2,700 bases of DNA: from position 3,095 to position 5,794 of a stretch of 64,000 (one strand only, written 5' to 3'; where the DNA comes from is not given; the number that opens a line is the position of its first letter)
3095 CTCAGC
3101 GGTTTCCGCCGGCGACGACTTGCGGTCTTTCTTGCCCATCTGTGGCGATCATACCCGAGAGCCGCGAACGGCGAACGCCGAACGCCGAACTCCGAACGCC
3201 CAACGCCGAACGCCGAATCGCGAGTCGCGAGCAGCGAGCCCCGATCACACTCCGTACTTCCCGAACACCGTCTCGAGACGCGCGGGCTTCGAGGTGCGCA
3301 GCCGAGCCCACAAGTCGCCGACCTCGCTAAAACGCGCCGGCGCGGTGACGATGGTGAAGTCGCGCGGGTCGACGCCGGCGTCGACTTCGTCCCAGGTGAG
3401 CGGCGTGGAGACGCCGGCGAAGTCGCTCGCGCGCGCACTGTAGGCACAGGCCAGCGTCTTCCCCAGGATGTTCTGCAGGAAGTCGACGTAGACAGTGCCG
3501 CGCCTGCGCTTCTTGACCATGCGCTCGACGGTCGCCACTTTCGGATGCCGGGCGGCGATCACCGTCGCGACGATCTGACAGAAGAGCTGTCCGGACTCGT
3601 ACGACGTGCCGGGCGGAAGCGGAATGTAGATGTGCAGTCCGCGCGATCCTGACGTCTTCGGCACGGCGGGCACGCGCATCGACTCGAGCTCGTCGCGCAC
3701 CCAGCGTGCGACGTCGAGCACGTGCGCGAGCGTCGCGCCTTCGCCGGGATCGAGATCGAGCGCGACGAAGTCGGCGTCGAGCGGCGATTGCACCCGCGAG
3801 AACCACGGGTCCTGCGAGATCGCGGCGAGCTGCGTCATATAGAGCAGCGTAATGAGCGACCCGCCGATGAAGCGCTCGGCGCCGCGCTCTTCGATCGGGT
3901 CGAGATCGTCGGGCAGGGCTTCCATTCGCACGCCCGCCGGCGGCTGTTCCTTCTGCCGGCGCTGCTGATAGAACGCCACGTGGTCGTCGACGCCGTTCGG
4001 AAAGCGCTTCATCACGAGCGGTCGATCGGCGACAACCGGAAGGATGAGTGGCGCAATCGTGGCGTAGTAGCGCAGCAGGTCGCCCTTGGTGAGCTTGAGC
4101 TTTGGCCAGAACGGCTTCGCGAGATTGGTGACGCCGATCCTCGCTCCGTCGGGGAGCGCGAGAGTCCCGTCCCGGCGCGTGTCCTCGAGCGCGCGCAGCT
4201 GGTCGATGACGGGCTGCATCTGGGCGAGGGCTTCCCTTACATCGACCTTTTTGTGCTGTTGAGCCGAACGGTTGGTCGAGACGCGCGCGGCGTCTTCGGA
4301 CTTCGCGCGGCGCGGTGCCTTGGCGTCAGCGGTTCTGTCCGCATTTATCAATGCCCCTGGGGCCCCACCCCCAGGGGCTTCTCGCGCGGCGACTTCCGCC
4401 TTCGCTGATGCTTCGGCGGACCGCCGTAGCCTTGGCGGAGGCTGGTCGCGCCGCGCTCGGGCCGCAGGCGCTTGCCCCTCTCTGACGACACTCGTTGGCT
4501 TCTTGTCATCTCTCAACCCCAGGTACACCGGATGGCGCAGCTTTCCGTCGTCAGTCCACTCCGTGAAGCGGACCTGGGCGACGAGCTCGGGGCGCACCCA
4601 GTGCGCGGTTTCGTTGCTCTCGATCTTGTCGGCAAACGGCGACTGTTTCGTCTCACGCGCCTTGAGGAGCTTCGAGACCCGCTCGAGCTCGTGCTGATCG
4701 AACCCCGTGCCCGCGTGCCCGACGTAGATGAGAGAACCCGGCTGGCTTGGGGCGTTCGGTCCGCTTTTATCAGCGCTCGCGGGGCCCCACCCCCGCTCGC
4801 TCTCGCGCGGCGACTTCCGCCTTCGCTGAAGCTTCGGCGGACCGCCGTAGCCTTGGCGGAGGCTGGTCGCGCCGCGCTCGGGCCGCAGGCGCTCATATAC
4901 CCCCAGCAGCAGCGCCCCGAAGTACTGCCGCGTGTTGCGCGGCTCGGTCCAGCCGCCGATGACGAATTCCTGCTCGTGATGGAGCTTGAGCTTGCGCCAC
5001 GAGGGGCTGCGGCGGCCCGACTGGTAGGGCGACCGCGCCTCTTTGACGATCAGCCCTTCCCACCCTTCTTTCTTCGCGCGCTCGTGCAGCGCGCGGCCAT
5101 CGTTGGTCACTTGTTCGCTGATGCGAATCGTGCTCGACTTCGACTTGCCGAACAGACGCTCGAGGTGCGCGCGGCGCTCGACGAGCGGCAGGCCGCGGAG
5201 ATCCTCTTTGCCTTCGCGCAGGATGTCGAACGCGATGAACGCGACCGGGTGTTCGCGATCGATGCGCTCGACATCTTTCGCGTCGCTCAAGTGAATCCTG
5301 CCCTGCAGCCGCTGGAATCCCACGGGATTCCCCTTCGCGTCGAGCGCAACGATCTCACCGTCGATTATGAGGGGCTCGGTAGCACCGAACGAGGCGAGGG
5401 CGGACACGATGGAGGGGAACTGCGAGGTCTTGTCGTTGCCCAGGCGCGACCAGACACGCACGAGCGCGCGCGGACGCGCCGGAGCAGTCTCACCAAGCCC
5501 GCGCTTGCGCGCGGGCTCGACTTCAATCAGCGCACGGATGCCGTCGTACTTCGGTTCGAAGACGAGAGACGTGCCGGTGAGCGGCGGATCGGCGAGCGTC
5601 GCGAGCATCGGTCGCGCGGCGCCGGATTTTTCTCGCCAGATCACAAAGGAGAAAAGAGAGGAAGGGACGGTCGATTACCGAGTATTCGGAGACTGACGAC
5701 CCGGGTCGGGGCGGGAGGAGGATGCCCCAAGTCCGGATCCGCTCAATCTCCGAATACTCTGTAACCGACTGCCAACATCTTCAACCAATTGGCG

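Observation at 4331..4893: One ~142-bp palindromic element inserted twice in-frame inside ligD and translated in two different reading frames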

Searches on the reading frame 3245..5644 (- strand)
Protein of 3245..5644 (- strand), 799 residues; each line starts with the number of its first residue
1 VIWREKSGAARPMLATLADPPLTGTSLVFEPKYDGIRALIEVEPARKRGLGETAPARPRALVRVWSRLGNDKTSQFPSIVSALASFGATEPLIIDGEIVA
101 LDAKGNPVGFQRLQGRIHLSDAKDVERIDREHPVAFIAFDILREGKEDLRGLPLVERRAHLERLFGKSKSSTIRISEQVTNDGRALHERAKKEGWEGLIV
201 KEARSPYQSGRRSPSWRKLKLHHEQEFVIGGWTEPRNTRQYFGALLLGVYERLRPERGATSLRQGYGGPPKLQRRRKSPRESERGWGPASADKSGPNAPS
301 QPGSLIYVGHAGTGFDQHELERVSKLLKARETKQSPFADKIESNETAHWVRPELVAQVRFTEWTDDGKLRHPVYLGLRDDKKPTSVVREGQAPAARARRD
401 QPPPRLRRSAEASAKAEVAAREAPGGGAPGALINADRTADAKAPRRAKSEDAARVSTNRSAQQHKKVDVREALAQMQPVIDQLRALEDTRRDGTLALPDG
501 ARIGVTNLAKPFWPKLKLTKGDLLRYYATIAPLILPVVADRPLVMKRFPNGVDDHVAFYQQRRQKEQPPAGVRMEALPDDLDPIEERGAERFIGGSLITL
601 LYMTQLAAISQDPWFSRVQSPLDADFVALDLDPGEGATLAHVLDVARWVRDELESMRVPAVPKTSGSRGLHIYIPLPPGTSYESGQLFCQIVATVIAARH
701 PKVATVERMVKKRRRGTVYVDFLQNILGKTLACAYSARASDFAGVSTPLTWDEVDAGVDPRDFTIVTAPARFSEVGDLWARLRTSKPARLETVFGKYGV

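Call 10: search_protein_families(library=pfam, proteins=[window:3245-5644:-])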
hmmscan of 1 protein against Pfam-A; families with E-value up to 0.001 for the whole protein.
window:3245-5644:- (799 aa): 3 families
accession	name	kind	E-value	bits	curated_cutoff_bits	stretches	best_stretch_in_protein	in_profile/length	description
PF21686.3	LigD_Prim-Pol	-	9.3e-73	245.4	27.4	1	519-779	1-254/254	LigD, primase-polymerase domain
PF01068.26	DNA_ligase_A_M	-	9.9e-29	100.9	26.2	1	12-220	1-204/204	ATP dependent DNA ligase domain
PF04679.21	DNA_ligase_A_C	-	2.3e-27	95.7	27.5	1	302-381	15-94/94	ATP dependent DNA ligase C terminal region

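Call 13: find_encoding_contigs(protein=window:3245-5644:-, flank=10000, max_places=6)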
Protein window:3245-5644:- (799 aa): no gene with exactly this product is on record in the collection.

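Call 17: find_homologous_proteins(query=window:3245-5644:-, max_evalue=1e-30)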
Query window:3245-5644:- (799 aa): 6399 proteins with E <= 1e-30 among 8000 candidates; the best 120 are listed.
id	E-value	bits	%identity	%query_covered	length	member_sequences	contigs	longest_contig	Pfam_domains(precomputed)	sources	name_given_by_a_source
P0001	0.0e+0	1552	88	100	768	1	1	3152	PF21686.4,PF01068.27,PF04679.22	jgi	jgi:bifunctional non-homologous end joining protein LigD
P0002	0.0e+0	1465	84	100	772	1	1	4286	PF21686.4,PF01068.27,PF04679.22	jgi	jgi:bifunctional non-homologous end joining protein LigD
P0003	0.0e+0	1421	81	100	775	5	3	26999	PF21686.4,PF01068.27,PF04679.22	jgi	jgi:bifunctional non-homologous end joining protein LigD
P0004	0.0e+0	1375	80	98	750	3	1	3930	PF21686.4,PF01068.27,PF04679.22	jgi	-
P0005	0.0e+0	1372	79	100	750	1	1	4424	PF21686.4,PF01068.27,PF04679.22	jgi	jgi:bifunctional non-homologous end joining protein LigD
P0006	0.0e+0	1361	81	98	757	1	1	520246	PF21686.4,PF01068.27,PF04679.22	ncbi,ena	-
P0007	0.0e+0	1345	79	98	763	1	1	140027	PF21686.4,PF01068.27,PF04679.22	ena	-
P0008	0.0e+0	1318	74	100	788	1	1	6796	PF21686.4,PF01068.27,PF04679.22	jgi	jgi:bifunctional non-homologous end joining protein LigD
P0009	0.0e+0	1314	78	100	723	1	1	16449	PF21686.4,PF01068.27,PF04679.22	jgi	jgi:bifunctional non-homologous end joining protein LigD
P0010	0.0e+0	1313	75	100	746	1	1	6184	PF21686.4,PF01068.27,PF04679.22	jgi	jgi:bifunctional non-homologous end joining protein LigD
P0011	0.0e+0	1310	82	92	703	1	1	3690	PF21686.4,PF01068.27,PF04679.22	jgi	jgi:bifunctional non-homologous end joining protein LigD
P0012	0.0e+0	1310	75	100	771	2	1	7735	PF21686.4,PF01068.27,PF04679.22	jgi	jgi:bifunctional non-homologous end joining protein LigD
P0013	0.0e+0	1309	79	98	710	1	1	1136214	PF21686.4,PF01068.27,PF04679.22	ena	-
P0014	0.0e+0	1299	76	98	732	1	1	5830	PF21686.4,PF01068.27,PF04679.22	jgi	-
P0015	0.0e+0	1256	80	92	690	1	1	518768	PF21686.4,PF01068.27,PF04679.22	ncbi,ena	-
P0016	0.0e+0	1254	72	100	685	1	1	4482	PF21686.4,PF01068.27,PF04679.22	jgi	jgi:bifunctional non-homologous end joining protein LigD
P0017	0.0e+0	1252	80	92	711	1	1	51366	PF21686.4,PF01068.27,PF04679.22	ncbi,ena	-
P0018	0.0e+0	1233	74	98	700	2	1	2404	PF21686.4,PF01068.27,PF04679.22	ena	-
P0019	0.0e+0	1232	71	100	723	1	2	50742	PF21686.4,PF01068.27,PF04679.22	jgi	jgi:bifunctional non-homologous end joining protein LigD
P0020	0.0e+0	1206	73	98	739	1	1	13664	PF21686.4,PF01068.27,PF04679.22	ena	-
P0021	0.0e+0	1193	72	98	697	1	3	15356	PF21686.4,PF01068.27,PF04679.22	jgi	jgi:bifunctional non-homologous end joining protein LigD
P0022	0.0e+0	1193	71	98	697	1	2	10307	PF21686.4,PF01068.27,PF04679.22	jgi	jgi:bifunctional non-homologous end joining protein LigD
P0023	0.0e+0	1176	70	98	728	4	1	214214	PF21686.4,PF01068.27,PF04679.22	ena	-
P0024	0.0e+0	1168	70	100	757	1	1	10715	PF21686.4,PF01068.27,PF04679.22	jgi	jgi:bifunctional non-homologous end joining protein LigD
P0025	0.0e+0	1164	69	98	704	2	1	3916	PF21686.4,PF01068.27,PF04679.22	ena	-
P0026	0.0e+0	1150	68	98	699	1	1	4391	PF21686.4,PF01068.27,PF04679.22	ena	-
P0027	0.0e+0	1150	69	98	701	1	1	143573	PF21686.4,PF01068.27,PF04679.22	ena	-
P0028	0.0e+0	1140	68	98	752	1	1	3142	PF21686.4,PF01068.27,PF04679.22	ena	-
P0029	0.0e+0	1122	67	98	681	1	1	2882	PF21686.4,PF01068.27,PF04679.22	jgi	-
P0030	0.0e+0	1097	65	100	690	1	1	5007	PF21686.4,PF01068.27,PF04679.22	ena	-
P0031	0.0e+0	1089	64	100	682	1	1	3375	PF21686.4,PF01068.27,PF04679.22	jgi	jgi:bifunctional non-homologous end joining protein LigD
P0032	0.0e+0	1087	66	100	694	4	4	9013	PF21686.4,PF01068.27,PF04679.22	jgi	jgi:bifunctional non-homologous end joining protein LigD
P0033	0.0e+0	1086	65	100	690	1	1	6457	PF21686.4,PF01068.27,PF04679.22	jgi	jgi:bifunctional non-homologous end joining protein LigD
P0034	0.0e+0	1086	82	40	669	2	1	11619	PF21686.4,PF01068.27,PF04679.22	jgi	jgi:bifunctional non-homologous end joining protein LigD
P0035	0.0e+0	1085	61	100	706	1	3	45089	PF21686.4,PF01068.27,PF04679.22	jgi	-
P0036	0.0e+0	1085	64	100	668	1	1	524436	PF21686.4,PF01068.27,PF04679.22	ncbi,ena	-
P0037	0.0e+0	1083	76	40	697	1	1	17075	PF21686.4,PF01068.27,PF04679.22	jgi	jgi:bifunctional non-homologous end joining protein LigD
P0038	0.0e+0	1082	80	40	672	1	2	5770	PF21686.4,PF01068.27,PF04679.22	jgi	jgi:bifunctional non-homologous end joining protein LigD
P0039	0.0e+0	1080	62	100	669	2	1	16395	PF21686.4,PF01068.27,PF04679.22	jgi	jgi:bifunctional non-homologous end joining protein LigD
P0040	0.0e+0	1080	64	100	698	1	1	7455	PF21686.4,PF01068.27,PF04679.22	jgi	jgi:bifunctional non-homologous end joining protein LigD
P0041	0.0e+0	1079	65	98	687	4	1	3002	PF21686.4,PF01068.27,PF04679.22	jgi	jgi:bifunctional non-homologous end joining protein LigD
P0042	0.0e+0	1078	62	100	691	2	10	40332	PF21686.4,PF01068.27,PF04679.22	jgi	jgi:bifunctional non-homologous end joining protein LigD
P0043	0.0e+0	1076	81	40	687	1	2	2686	PF21686.4,PF01068.27,PF04679.22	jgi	jgi:bifunctional non-homologous end joining protein LigD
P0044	0.0e+0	1075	65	100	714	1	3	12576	PF21686.4,PF01068.27,PF04679.22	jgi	jgi:bifunctional non-homologous end joining protein LigD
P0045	0.0e+0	1074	80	40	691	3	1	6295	PF21686.4,PF01068.27,PF04679.22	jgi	jgi:bifunctional non-homologous end joining protein LigD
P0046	0.0e+0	1071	64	99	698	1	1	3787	PF21686.4,PF01068.27,PF04679.22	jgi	jgi:bifunctional non-homologous end joining protein LigD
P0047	0.0e+0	1070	63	100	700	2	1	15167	PF21686.4,PF01068.27,PF04679.22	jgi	jgi:bifunctional non-homologous end joining protein LigD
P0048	0.0e+0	1070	66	98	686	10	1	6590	PF21686.4,PF01068.27,PF04679.22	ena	-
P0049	0.0e+0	1067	64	100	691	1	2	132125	PF21686.4,PF01068.27,PF04679.22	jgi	jgi:bifunctional non-homologous end joining protein LigD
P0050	0.0e+0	1066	64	99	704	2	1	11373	PF21686.4,PF01068.27,PF04679.22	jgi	jgi:bifunctional non-homologous end joining protein LigD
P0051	0.0e+0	1064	63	98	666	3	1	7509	PF21686.4,PF01068.27,PF04679.22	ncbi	-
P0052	0.0e+0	1062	64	98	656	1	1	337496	PF21686.4,PF01068.27,PF04679.22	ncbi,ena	-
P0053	0.0e+0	1061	64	100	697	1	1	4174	PF21686.4,PF01068.27,PF04679.22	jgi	jgi:bifunctional non-homologous end joining protein LigD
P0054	0.0e+0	1059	62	100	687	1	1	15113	PF21686.4,PF01068.27,PF04679.22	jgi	jgi:bifunctional non-homologous end joining protein LigD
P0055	0.0e+0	1058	64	98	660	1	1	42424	PF21686.4,PF01068.27,PF04679.22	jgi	jgi:bifunctional non-homologous end joining protein LigD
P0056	0.0e+0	1056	64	98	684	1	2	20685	PF21686.4,PF01068.27,PF04679.22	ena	-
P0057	0.0e+0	1056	73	45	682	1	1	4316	PF21686.4,PF01068.27,PF04679.22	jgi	-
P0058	0.0e+0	1055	63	100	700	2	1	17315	PF21686.4,PF01068.27,PF04679.22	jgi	jgi:bifunctional non-homologous end joining protein LigD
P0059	0.0e+0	1055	80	40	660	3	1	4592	PF21686.4,PF01068.27,PF04679.22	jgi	jgi:bifunctional non-homologous end joining protein LigD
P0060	0.0e+0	1055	62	100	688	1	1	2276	PF21686.4,PF01068.27,PF04679.22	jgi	jgi:bifunctional non-homologous end joining protein LigD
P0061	0.0e+0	1054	65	98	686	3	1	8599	PF21686.4,PF01068.27,PF04679.22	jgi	jgi:bifunctional non-homologous end joining protein LigD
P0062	0.0e+0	1054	64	100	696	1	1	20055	PF21686.4,PF01068.27,PF04679.22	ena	-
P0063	0.0e+0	1053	64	98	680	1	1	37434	PF21686.4,PF01068.27,PF04679.22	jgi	jgi:bifunctional non-homologous end joining protein LigD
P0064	0.0e+0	1053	65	98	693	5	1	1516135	PF21686.4,PF01068.27,PF04679.22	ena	-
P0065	0.0e+0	1053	80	41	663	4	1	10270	PF21686.4,PF01068.27,PF04679.22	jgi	jgi:bifunctional non-homologous end joining protein LigD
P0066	0.0e+0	1052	64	98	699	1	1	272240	PF21686.4,PF01068.27,PF04679.22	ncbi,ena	-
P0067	0.0e+0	1052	63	98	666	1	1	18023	PF21686.4,PF01068.27,PF04679.22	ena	-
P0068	0.0e+0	1051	79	40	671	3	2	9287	PF21686.4,PF01068.27,PF04679.22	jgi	jgi:bifunctional non-homologous end joining protein LigD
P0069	0.0e+0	1050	77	41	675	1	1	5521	PF21686.4,PF01068.27,PF04679.22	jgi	jgi:bifunctional non-homologous end joining protein LigD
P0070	0.0e+0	1048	61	98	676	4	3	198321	PF21686.4,PF01068.27,PF04679.22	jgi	jgi:bifunctional non-homologous end joining protein LigD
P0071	0.0e+0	1047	63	98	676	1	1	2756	PF21686.4,PF01068.27,PF04679.22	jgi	jgi:bifunctional non-homologous end joining protein LigD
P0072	0.0e+0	1047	64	98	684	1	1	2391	PF21686.4,PF01068.27,PF04679.22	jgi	jgi:bifunctional non-homologous end joining protein LigD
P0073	0.0e+0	1046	79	40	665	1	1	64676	PF21686.4,PF01068.27,PF04679.22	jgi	jgi:bifunctional non-homologous end joining protein LigD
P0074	0.0e+0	1046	62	99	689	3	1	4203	PF21686.4,PF01068.27,PF04679.22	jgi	jgi:bifunctional non-homologous end joining protein LigD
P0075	0.0e+0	1044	64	98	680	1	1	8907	PF21686.4,PF01068.27,PF04679.22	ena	-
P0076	0.0e+0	1044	63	100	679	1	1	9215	PF21686.4,PF01068.27,PF04679.22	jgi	jgi:bifunctional non-homologous end joining protein LigD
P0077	0.0e+0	1044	64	100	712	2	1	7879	PF21686.4,PF01068.27,PF04679.22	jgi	jgi:bifunctional non-homologous end joining protein LigD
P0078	0.0e+0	1044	63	98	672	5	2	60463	PF21686.4,PF01068.27,PF04679.22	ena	-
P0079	0.0e+0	1043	80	39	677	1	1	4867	PF21686.4,PF01068.27,PF04679.22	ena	-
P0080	0.0e+0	1042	63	100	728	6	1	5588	PF21686.4,PF01068.27,PF04679.22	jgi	jgi:bifunctional non-homologous end joining protein LigD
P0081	0.0e+0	1042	62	100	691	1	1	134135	PF21686.4,PF01068.27,PF04679.22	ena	-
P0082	0.0e+0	1042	63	100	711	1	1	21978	PF21686.4,PF01068.27,PF04679.22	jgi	jgi:bifunctional non-homologous end joining protein LigD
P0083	0.0e+0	1042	62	100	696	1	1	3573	PF21686.4,PF01068.27,PF04679.22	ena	-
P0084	0.0e+0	1042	64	98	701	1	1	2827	PF21686.4,PF01068.27,PF04679.22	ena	-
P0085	0.0e+0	1040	63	100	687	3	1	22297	PF21686.4,PF01068.27,PF04679.22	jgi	jgi:bifunctional non-homologous end joining protein LigD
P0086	0.0e+0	1039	62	100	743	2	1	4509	PF21686.4,PF01068.27,PF04679.22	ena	-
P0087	0.0e+0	1038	64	98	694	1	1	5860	PF21686.4,PF01068.27,PF04679.22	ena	-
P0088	0.0e+0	1038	64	99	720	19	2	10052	PF21686.4,PF01068.27,PF04679.22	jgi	jgi:bifunctional non-homologous end joining protein LigD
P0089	0.0e+0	1038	62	100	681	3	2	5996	PF21686.4,PF01068.27,PF04679.22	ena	-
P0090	0.0e+0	1037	63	100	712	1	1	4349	PF21686.4,PF01068.27,PF04679.22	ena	-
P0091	0.0e+0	1037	63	98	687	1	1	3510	PF21686.4,PF01068.27,PF04679.22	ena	-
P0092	0.0e+0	1037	62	100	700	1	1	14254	PF21686.4,PF01068.27,PF04679.22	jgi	jgi:bifunctional non-homologous end joining protein LigD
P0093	0.0e+0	1037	76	79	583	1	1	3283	PF21686.4,PF04679.22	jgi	jgi:bifunctional non-homologous end joining protein LigD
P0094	0.0e+0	1036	63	100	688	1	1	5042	PF21686.4,PF01068.27,PF04679.22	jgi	jgi:bifunctional non-homologous end joining protein LigD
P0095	0.0e+0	1036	62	100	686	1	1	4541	PF21686.4,PF01068.27,PF04679.22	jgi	jgi:bifunctional non-homologous end joining protein LigD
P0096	0.0e+0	1035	63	98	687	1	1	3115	PF21686.4,PF01068.27,PF04679.22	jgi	jgi:bifunctional non-homologous end joining protein LigD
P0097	0.0e+0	1035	72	44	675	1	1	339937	PF21686.4,PF01068.27,PF04679.22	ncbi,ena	-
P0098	0.0e+0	1035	62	100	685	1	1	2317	PF21686.4,PF01068.27,PF04679.22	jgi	jgi:bifunctional non-homologous end joining protein LigD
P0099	0.0e+0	1035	62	100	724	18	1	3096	PF21686.4,PF01068.27,PF04679.22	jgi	jgi:bifunctional non-homologous end joining protein LigD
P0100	0.0e+0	1035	61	100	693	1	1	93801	PF21686.4,PF01068.27,PF04679.22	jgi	jgi:bifunctional non-homologous end joining protein LigD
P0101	0.0e+0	1034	62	98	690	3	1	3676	PF21686.4,PF01068.27,PF04679.22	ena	-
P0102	0.0e+0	1034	64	98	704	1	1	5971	PF21686.4,PF01068.27,PF04679.22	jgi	jgi:bifunctional non-homologous end joining protein LigD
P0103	0.0e+0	1033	62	98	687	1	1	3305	PF21686.4,PF01068.27,PF04679.22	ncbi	-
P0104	0.0e+0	1033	64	98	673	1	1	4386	PF21686.4,PF01068.27,PF04679.22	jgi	jgi:bifunctional non-homologous end joining protein LigD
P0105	0.0e+0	1033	77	41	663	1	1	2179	PF21686.4,PF01068.27,PF04679.22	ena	-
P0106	0.0e+0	1032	79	40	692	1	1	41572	PF21686.4,PF01068.27,PF04679.22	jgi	jgi:bifunctional non-homologous end joining protein LigD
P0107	0.0e+0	1032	76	43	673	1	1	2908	PF21686.4,PF01068.27,PF04679.22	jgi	jgi:bifunctional non-homologous end joining protein LigD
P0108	0.0e+0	1032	62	100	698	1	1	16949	PF21686.4,PF01068.27,PF04679.22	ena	-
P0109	0.0e+0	1031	76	43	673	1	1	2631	PF21686.4,PF01068.27,PF04679.22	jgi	jgi:bifunctional non-homologous end joining protein LigD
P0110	0.0e+0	1031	75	43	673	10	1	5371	PF21686.4,PF01068.27,PF04679.22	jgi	jgi:bifunctional non-homologous end joining protein LigD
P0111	0.0e+0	1030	63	98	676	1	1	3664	PF21686.4,PF01068.27,PF04679.22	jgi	jgi:bifunctional non-homologous end joining protein LigD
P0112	0.0e+0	1030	63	98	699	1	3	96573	PF21686.4,PF01068.27,PF04679.22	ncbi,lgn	-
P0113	0.0e+0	1030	63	99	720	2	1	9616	PF21686.4,PF01068.27,PF04679.22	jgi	jgi:bifunctional non-homologous end joining protein LigD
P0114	0.0e+0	1030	63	100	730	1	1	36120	PF21686.4,PF01068.27,PF04679.22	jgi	jgi:bifunctional non-homologous end joining protein LigD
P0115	0.0e+0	1029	62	100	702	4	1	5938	PF21686.4,PF01068.27,PF04679.22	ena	-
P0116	0.0e+0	1029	62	100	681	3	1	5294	PF21686.4,PF01068.27,PF04679.22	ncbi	-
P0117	0.0e+0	1029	63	98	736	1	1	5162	PF21686.4,PF01068.27,PF04679.22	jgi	jgi:bifunctional non-homologous end joining protein LigD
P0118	0.0e+0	1029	63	98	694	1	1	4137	PF21686.4,PF01068.27,PF04679.22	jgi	jgi:bifunctional non-homologous end joining protein LigD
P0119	0.0e+0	1029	62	100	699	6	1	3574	PF21686.4,PF01068.27,PF04679.22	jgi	jgi:bifunctional non-homologous end joining protein LigD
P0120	0.0e+0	1029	63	99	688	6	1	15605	PF21686.4,PF01068.27,PF04679.22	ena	-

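Call 22: find_encoding_contigs(protein=P0006, flank=10000, max_places=2)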
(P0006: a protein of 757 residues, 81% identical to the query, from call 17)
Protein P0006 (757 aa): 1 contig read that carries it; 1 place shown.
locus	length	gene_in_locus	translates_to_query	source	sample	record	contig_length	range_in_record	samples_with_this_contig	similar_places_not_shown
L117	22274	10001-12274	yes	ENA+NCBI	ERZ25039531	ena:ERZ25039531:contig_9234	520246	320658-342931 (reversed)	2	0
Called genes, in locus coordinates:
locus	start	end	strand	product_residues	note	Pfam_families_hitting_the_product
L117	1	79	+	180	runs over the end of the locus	PF03572:Peptidase_S41 (faint)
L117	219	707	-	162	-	-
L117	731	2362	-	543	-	PF07224:Chlorophyllase (weak), PF12740:PETase (weak)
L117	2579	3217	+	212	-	-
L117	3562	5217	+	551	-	PF02687:FtsX, PF12704:MacB_PCD, PF02687:FtsX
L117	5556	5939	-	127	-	-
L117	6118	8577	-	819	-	PF00672:HAMP, PF07228:SpoIIE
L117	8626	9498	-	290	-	PF02735:Ku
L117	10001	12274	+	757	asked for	PF01068:DNA_ligase_A_M, PF04679:DNA_ligase_A_C, PF21686:LigD_Prim-Pol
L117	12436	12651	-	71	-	-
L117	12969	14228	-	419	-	PF03825:Nuc_H_symport, PF12832:MFS_1_like, PF07690:MFS_1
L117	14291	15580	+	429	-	PF05598:DUF772, PF01609:DDE_Tnp_1, PF13751:DDE_Tnp_1_6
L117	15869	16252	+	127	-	-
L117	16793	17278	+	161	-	-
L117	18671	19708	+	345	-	PF12704:MacB_PCD, PF02687:FtsX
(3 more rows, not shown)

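Call 23: find_encoding_contigs(protein=P0001, flank=3000, max_places=2)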
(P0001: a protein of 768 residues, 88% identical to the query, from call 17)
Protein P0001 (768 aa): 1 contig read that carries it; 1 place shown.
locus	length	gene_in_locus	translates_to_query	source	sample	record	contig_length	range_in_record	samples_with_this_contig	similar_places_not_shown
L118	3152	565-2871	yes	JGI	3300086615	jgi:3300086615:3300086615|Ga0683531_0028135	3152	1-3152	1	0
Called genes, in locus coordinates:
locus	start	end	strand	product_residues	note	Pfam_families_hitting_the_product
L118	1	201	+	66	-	?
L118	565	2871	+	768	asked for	PF01068:DNA_ligase_A_M, PF04679:DNA_ligase_A_C, PF21686:LigD_Prim-Pol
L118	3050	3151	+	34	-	?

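Call 24: find_encoding_contigs(protein=P0007, flank=10000, max_places=2)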
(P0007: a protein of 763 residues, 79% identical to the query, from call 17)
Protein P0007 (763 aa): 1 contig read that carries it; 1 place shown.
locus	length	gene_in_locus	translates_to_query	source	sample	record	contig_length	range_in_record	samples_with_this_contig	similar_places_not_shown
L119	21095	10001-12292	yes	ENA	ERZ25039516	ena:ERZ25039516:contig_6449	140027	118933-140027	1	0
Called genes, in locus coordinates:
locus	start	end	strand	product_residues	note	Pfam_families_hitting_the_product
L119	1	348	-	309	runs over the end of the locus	PF01068:DNA_ligase_A_M, PF04679:DNA_ligase_A_C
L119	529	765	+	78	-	-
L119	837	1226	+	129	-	-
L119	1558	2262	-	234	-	PF00027:cNMP_binding, PF13545:HTH_Crp_2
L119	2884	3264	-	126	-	-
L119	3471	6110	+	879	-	PF12704:MacB_PCD, PF02687:FtsX, PF12704:MacB_PCD, PF02687:FtsX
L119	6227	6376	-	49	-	-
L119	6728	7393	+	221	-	-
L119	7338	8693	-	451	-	-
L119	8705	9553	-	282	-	PF02735:Ku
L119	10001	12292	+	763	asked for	PF01068:DNA_ligase_A_M, PF04679:DNA_ligase_A_C, PF21686:LigD_Prim-Pol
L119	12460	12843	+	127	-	-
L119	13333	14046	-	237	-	-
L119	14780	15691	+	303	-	PF08450:SGL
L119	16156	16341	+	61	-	-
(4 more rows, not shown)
